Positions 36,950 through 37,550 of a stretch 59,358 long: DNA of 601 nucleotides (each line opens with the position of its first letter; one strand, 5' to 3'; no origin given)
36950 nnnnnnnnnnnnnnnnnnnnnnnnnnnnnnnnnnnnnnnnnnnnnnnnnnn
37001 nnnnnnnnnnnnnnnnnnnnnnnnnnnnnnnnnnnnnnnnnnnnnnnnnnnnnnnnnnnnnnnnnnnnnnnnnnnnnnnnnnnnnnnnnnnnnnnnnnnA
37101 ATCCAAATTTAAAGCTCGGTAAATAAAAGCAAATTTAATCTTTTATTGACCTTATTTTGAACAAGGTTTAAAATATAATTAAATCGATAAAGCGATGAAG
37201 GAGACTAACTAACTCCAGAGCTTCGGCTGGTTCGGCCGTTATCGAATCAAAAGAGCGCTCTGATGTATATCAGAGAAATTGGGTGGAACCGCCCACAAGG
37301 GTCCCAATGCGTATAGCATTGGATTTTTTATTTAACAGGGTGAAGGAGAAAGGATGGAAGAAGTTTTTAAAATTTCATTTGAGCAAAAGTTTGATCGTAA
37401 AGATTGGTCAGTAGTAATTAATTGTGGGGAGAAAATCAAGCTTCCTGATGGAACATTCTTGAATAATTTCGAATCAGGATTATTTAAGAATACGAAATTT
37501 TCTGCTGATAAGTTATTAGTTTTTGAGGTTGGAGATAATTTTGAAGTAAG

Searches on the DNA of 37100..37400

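Call 82: search_rna_families(source=window, start=37100, end=37400, threshold=evalue, max_evalue=0.01, show_alignments=1)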
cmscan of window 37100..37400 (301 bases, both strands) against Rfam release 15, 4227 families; matches with E-value up to 0.01: 1.
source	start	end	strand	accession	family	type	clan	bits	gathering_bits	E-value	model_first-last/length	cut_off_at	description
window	37186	37309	+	RF00230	T-box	Cis-reg; leader;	-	54.1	93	2.4e-11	1-219/219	no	T-box leader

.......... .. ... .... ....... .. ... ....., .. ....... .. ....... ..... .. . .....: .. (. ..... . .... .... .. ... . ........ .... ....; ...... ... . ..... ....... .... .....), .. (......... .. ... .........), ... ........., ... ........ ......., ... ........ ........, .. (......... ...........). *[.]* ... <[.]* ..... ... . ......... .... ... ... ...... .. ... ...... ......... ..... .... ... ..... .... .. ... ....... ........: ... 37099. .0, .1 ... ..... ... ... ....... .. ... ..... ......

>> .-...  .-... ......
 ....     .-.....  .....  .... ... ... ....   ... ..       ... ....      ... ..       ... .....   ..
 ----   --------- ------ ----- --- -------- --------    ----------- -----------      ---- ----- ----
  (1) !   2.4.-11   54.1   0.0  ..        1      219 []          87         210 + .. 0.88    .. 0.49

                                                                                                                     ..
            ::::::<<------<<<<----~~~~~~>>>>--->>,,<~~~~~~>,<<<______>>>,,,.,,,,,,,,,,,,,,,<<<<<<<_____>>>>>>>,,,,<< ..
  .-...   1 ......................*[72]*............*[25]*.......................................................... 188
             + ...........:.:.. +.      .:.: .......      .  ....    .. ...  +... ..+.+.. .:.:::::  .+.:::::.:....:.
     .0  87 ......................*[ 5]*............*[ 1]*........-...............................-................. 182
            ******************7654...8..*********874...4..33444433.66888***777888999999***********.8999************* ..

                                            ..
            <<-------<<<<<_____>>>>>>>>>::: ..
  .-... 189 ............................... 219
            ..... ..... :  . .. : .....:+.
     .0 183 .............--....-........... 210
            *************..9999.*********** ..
